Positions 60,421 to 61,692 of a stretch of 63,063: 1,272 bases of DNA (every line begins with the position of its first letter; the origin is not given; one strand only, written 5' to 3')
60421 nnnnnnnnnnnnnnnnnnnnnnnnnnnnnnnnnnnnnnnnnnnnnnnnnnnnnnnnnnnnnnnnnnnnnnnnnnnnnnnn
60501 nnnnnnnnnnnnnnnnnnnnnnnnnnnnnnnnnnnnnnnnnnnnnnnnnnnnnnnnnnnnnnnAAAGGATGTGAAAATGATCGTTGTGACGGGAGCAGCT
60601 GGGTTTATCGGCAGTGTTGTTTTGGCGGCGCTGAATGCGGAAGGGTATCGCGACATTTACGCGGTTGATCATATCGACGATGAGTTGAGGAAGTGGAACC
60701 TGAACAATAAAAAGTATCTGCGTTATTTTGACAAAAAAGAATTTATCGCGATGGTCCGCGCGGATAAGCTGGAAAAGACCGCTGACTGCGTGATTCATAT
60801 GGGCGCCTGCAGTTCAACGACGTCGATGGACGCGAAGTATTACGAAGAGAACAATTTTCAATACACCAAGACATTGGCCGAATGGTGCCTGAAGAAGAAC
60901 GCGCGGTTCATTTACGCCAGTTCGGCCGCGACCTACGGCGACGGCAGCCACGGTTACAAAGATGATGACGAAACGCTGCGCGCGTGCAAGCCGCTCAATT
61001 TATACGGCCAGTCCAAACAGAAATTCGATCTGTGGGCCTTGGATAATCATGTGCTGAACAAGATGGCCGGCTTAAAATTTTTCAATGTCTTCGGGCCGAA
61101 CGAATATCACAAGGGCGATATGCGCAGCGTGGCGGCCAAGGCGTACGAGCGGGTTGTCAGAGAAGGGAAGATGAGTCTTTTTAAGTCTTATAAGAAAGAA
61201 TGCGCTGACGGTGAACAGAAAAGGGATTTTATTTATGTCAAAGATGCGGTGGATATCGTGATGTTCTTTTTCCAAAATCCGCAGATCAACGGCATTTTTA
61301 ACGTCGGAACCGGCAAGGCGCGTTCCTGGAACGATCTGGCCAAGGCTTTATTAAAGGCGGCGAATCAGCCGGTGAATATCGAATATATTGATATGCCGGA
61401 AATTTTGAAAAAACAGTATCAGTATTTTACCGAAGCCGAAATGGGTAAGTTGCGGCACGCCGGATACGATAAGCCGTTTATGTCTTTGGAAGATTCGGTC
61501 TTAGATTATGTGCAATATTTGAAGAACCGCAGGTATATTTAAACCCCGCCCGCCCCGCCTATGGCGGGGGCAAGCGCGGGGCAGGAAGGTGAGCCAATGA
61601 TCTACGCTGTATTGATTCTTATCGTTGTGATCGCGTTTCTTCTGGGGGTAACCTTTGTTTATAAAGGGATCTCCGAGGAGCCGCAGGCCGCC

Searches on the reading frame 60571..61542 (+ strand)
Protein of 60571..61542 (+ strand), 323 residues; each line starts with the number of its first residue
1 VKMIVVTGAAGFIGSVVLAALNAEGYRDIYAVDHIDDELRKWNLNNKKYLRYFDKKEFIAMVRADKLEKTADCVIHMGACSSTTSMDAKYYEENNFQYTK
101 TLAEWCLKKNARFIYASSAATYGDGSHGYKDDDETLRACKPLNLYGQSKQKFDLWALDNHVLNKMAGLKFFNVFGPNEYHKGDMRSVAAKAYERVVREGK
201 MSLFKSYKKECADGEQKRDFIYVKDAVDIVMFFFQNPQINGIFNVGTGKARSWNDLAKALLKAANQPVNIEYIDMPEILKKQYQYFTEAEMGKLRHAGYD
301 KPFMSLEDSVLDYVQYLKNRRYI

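Call 56: search_protein_families(library=pfam, proteins=[window:60571-61542:+], max_evalue=0.00001)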
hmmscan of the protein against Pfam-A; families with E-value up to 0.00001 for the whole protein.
window:60571-61542:+ (323 aa): 5 families
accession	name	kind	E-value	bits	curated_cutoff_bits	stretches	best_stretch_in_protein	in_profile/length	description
PF01370.27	Epimerase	-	6.2e-41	140.8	20.9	1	4-246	1-240/240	NAD dependent epimerase/dehydratase family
PF16363.11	GDP_Man_Dehyd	-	5e-18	66.1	27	1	6-295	2-299/332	GDP-mannose 4,6 dehydratase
PF04321.23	RmlD_sub_bind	-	2.1e-11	43.9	27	1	3-153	2-133/287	RmlD substrate binding domain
PF01073.25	3Beta_HSD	-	8.2e-11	41.9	22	1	5-153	1-154/280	3-beta hydroxysteroid dehydrogenase/isomerase family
PF02719.21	Polysacc_synt_2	-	1.2e-08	35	20.2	0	137-267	130-250/293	Polysaccharide biosynthesis protein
